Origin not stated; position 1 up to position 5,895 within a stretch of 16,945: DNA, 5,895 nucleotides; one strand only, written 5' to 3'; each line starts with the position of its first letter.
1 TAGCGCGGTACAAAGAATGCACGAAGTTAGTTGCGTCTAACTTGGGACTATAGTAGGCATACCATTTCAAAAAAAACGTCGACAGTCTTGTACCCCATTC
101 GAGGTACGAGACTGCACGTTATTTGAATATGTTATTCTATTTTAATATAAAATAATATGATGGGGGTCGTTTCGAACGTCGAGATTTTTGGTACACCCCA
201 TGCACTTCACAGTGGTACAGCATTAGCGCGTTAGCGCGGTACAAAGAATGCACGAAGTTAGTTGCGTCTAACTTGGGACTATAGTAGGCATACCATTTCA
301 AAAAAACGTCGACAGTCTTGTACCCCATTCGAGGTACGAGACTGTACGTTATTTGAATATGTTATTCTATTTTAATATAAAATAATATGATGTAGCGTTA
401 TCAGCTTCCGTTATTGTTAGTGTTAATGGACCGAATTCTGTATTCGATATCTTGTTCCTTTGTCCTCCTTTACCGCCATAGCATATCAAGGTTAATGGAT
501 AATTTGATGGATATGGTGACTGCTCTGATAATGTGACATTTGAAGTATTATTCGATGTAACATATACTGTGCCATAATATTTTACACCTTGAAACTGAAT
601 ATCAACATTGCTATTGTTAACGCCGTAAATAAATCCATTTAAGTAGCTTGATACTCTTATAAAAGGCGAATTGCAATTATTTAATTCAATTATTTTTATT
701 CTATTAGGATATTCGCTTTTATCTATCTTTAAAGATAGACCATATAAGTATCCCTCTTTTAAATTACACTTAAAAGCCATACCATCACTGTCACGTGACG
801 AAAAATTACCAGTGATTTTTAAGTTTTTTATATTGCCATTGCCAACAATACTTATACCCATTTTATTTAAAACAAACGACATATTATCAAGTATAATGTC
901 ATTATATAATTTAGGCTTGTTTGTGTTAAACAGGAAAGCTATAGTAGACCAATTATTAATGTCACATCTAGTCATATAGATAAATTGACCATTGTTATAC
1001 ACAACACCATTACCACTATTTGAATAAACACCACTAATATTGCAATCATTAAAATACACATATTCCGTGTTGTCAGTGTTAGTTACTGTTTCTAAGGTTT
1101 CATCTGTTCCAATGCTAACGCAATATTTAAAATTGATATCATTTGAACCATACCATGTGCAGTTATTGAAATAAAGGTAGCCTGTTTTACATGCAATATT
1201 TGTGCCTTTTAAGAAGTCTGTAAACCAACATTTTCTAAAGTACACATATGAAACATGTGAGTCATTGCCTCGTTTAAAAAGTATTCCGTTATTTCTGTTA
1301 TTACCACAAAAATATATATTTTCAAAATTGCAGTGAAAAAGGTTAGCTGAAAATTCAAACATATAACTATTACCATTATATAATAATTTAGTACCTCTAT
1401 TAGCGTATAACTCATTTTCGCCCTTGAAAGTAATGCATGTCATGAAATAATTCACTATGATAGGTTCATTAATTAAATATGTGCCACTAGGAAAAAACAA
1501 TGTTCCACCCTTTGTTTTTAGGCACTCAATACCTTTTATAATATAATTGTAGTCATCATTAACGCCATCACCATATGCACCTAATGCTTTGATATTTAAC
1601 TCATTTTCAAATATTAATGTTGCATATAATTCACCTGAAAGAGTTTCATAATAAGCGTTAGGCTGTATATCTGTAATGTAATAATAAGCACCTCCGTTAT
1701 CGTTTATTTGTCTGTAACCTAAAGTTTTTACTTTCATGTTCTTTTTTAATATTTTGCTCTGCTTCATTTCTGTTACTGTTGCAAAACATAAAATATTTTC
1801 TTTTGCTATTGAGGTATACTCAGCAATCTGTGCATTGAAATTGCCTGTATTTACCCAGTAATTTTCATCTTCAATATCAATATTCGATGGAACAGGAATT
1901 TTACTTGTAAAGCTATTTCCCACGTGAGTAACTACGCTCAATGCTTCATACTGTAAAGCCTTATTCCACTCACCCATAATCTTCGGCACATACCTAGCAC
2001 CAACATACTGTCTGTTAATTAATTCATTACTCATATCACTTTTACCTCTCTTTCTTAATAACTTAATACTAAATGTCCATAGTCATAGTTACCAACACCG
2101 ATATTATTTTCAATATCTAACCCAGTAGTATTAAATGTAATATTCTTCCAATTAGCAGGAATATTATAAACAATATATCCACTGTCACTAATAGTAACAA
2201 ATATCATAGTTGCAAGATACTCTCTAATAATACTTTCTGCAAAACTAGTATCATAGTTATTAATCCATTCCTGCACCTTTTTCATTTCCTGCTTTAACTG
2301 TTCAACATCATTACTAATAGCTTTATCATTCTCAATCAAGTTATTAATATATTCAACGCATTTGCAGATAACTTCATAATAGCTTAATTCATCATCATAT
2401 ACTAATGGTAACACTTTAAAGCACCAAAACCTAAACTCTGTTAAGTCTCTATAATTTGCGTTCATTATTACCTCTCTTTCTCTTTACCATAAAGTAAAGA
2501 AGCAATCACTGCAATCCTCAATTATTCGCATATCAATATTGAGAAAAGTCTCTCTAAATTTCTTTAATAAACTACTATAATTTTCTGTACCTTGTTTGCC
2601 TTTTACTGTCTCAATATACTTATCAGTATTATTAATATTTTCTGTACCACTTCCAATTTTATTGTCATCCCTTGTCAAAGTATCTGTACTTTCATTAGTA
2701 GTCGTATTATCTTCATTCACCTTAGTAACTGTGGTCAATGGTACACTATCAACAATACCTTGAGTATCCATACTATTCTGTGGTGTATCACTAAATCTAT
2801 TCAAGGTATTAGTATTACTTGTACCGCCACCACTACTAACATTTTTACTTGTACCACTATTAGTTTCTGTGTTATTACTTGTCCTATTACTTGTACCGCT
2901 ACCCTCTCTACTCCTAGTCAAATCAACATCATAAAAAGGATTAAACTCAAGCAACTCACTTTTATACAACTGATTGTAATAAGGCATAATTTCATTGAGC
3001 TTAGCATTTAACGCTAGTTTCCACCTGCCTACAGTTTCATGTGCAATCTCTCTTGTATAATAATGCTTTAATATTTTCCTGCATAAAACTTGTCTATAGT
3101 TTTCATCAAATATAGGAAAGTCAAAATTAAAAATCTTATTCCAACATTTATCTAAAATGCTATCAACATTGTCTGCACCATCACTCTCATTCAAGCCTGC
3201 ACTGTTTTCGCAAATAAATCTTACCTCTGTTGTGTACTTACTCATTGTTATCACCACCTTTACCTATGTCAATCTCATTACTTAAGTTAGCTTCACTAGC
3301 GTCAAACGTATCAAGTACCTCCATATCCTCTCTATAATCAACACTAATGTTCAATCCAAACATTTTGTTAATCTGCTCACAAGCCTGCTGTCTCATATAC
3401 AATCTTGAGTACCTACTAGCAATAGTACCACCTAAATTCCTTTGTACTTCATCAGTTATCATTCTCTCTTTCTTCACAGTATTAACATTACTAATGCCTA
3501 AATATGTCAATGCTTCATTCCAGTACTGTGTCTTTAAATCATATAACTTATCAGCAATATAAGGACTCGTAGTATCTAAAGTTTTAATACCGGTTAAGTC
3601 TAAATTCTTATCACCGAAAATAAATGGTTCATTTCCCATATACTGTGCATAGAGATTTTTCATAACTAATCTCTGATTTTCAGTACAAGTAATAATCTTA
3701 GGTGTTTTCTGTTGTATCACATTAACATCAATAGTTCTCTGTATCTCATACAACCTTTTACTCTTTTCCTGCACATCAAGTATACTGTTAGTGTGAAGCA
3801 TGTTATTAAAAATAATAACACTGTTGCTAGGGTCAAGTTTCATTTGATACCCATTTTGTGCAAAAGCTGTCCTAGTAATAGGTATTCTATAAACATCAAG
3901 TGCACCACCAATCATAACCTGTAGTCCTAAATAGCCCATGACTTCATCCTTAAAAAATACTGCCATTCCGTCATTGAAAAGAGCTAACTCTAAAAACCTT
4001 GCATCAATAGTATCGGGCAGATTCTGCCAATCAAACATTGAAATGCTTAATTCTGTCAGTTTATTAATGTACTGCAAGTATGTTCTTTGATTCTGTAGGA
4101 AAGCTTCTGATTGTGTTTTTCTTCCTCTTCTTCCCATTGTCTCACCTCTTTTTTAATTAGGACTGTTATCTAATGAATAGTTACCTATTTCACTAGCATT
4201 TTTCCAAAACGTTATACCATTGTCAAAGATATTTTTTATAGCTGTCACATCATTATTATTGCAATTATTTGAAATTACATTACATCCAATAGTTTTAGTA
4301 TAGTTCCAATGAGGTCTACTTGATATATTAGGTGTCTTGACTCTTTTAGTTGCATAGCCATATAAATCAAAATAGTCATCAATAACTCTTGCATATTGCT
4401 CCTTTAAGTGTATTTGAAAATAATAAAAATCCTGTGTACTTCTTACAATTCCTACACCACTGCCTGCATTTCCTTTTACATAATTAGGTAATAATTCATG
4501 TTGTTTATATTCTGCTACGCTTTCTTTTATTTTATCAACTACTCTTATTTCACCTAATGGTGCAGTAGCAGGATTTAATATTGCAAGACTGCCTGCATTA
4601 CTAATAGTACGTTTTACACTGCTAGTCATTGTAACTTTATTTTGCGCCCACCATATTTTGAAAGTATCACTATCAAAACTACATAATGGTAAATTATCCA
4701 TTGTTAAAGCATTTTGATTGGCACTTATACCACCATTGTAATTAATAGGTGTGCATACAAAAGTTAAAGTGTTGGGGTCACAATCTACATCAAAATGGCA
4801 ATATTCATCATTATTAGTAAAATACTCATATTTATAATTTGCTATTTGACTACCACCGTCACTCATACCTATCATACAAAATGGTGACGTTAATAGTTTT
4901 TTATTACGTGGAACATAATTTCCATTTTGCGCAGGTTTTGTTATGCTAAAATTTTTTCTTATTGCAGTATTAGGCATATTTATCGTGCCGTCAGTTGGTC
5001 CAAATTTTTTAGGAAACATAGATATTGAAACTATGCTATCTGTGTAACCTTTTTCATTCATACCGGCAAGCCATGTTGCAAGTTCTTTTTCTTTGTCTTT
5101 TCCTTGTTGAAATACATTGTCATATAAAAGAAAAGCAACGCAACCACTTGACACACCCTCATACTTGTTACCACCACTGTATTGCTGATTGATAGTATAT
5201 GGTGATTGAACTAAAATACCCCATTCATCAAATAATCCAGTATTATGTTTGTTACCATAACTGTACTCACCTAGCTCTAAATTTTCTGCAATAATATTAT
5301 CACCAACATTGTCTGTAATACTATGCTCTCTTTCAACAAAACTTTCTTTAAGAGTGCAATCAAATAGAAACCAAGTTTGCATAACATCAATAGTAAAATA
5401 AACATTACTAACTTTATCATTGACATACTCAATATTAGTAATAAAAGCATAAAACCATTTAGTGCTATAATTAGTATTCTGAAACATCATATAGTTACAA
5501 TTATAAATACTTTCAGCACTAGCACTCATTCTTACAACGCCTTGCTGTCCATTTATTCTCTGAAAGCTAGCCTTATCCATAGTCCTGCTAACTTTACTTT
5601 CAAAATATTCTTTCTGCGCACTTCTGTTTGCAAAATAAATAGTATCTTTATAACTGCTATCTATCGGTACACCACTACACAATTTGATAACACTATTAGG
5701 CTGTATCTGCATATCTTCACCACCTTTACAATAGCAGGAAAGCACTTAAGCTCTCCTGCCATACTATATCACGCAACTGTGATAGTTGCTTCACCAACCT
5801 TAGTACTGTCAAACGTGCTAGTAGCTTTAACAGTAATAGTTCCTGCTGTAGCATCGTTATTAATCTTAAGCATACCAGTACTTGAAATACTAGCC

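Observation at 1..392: Nested termini: each 286-bp ITR contains a second internal copy of the terminal 54 bp, and on the left it extends to 161 bp carrying the tailspike 3' end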

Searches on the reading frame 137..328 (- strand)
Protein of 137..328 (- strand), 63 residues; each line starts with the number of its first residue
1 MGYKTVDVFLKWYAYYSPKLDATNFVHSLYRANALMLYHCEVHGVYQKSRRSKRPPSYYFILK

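Call 39: find_encoding_contigs(protein=window:137-328:-, flank=10000, max_places=10)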
Protein window:137-328:- (63 aa): no gene with exactly this product is on record in the collection.

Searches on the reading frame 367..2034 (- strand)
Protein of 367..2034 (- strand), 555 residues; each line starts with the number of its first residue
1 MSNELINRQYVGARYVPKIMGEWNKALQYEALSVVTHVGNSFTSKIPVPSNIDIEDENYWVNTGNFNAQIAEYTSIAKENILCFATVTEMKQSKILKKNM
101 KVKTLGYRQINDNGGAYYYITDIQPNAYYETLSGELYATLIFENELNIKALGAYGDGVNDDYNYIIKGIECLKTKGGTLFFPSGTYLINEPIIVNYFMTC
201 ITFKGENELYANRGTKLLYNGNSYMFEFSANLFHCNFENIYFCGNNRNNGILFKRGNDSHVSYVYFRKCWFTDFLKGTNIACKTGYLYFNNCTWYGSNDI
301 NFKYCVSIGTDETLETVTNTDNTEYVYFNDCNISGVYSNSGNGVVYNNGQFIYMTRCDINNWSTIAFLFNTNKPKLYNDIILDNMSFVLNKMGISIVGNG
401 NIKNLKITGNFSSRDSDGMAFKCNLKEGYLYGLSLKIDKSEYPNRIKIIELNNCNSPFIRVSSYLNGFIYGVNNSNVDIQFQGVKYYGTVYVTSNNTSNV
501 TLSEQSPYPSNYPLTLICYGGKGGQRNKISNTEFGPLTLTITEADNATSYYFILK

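Call 6: search_protein_families(library=phrogs, proteins=[window:367-2034:-])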
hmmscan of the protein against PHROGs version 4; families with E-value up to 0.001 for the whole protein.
window:367-2034:- (555 aa): 1 family
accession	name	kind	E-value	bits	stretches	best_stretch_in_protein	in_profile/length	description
phrog_23059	-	tail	1.4e-08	34.1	1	79-190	56-172/1027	tail fiber protein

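Call 27: find_encoding_contigs(protein=window:367-2034:-, flank=10000, max_places=10)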
Protein window:367-2034:- (555 aa): no gene with exactly this product is on record in the collection.
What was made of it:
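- Tried and rejected: Exact look-ups of the window tail fibre and of the spurious ORF 137-328 that spans the junction: not on record (calls 27, 39).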

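Call 40: find_homologous_proteins(query=window:367-2034:-, max_evalue=1e-50)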
Query window:367-2034:- (555 aa): 5 proteins with E <= 1e-50 among 7138 candidates.
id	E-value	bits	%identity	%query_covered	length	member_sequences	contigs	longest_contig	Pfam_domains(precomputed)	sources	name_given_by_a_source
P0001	0.0e+0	1263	100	100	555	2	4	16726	PF12708.13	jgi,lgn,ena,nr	jgi:hypothetical protein|nr:MAG TPA: Pectate lyase [Caudoviricetes sp.]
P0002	1.8e-126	441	52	73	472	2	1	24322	PF12708.13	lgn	-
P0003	3.0e-119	417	47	78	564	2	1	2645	PF12708.13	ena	-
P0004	6.6e-53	198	59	34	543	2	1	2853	-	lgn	-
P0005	2.4e-51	193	46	46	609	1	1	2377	-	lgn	-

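Call 41: find_encoding_contigs(protein=P0001, flank=3000, max_places=10)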
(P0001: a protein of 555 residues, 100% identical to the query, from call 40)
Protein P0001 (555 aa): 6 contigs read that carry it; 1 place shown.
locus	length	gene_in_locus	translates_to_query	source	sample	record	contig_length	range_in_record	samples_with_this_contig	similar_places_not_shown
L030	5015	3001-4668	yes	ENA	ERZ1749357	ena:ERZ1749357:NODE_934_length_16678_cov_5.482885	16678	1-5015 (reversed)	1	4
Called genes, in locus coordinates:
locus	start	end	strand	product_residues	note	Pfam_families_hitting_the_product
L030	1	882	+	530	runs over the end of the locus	PF16838:Caud_tail_N, PF20934:phi29_gp9_C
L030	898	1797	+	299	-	PF05352:Phage_connector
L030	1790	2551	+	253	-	-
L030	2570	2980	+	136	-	-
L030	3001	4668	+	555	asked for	PF12708:Pect-lyase_RHGA_epim (faint)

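Call 42: list_cluster_members(proteins=[P0001])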
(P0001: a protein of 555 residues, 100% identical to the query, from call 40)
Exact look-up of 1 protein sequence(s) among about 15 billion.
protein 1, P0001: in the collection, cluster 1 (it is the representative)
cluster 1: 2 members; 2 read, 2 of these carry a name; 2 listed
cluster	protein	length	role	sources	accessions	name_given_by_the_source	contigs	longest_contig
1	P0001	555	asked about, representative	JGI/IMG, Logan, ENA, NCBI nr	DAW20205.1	hypothetical protein | MAG TPA: Pectate lyase [Caudoviricetes sp.]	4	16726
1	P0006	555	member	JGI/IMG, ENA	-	hypothetical protein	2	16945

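Call 44: find_encoding_contigs(protein=P0006, flank=3000, max_places=10)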
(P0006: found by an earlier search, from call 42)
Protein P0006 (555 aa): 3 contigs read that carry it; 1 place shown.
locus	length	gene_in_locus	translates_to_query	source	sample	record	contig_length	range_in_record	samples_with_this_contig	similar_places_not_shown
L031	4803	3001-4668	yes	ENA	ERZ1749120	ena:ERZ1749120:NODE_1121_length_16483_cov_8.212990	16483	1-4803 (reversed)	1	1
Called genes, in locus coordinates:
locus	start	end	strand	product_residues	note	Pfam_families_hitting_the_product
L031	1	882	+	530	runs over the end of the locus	PF16838:Caud_tail_N, PF20934:phi29_gp9_C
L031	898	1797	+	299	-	PF05352:Phage_connector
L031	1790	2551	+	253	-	-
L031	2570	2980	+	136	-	-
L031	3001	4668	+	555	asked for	PF12708:Pect-lyase_RHGA_epim (faint)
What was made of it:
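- On k=55 de Bruijn graph contig-end artefact: Sibling contigs have SPAdes NODE_ names (calls 41, 44).
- Coverage of the sibling contigs is low (5-8x, calls 41, 44). A 16,483-bp contig with 55-bp inverted ends does exist (call 44).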

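Call 58: search_protein_families(library=pfam, proteins=[window:367-2034:-], max_evalue=0.01)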
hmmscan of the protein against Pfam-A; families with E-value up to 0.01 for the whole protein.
window:367-2034:- (555 aa): 1 family
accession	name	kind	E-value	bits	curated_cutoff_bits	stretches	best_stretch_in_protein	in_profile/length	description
PF12708.12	Pect-lyase_RHGA_epim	-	7.9e-09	36.1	27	1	147-199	3-57/213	Rhamnogalacturonase A/epimerase, pectate lyase-like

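Call 62: find_encoding_contigs(protein=P0001, flank=600, max_places=10)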
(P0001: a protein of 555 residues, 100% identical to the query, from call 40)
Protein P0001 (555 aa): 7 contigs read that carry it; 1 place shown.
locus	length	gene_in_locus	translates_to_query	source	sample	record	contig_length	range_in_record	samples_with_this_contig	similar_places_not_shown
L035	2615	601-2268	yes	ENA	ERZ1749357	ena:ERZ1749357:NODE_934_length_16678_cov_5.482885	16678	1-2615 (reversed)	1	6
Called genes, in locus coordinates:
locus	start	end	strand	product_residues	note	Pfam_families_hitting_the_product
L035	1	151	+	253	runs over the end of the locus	-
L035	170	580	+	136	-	-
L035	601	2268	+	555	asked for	PF12708:Pect-lyase_RHGA_epim (faint)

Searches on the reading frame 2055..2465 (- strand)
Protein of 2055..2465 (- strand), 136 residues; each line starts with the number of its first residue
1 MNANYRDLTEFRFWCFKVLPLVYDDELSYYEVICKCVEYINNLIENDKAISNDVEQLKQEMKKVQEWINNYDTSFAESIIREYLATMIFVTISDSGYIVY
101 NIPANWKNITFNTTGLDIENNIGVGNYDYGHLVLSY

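Call 34: find_encoding_contigs(protein=window:2055-2465:-, flank=10000, max_places=10)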
Protein window:2055-2465:- (136 aa): 18 contigs read that carry it; 6 places shown.
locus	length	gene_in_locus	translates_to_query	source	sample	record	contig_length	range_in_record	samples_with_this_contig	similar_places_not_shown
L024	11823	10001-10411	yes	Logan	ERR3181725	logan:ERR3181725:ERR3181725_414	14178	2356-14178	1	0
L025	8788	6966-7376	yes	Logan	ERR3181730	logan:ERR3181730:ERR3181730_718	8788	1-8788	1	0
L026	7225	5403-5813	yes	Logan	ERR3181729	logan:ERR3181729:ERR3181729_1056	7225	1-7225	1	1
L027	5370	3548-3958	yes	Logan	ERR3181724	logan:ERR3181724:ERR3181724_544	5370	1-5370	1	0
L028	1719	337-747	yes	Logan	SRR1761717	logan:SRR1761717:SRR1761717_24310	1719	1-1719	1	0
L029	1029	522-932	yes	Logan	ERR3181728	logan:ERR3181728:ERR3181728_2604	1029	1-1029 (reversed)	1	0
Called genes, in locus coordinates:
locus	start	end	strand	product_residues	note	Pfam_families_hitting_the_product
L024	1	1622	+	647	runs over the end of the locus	PF03175:DNA_pol_B_2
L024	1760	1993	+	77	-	-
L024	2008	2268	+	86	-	-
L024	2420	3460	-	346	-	PF05894:Podovirus_Gp16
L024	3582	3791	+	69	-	-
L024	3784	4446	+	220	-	PF05382:Amidase_5 (weak), PF25309:ELLD, PF01471:PG_binding_1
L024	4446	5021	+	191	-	PF18013:Phage_lysozyme2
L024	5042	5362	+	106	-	-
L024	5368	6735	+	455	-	PF25622:Phi29_MCP, PF02368:Big_2 (weak)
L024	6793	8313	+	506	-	PF16838:Caud_tail_N, PF20934:phi29_gp9_C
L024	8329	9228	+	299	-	PF05352:Phage_connector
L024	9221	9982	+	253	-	-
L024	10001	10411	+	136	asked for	-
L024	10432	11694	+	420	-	-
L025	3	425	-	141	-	?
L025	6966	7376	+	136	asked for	-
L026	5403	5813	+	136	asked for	-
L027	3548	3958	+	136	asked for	-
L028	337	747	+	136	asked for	-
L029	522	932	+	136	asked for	-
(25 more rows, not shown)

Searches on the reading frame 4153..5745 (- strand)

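Call 6: search_protein_families(library=phrogs, proteins=[window:4153-5745:-])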
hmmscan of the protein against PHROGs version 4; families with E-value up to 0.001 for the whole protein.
window:4153-5745:- (530 aa): 3 families
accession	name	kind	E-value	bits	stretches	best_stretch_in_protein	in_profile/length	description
phrog_2248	-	tail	4.4e-63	214.9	1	18-528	5-584/590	tail protein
phrog_16740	-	tail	3.7e-16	60.4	1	429-527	291-395/399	tail protein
phrog_16615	-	other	5.1e-14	52.9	1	25-167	9-151/529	peptidase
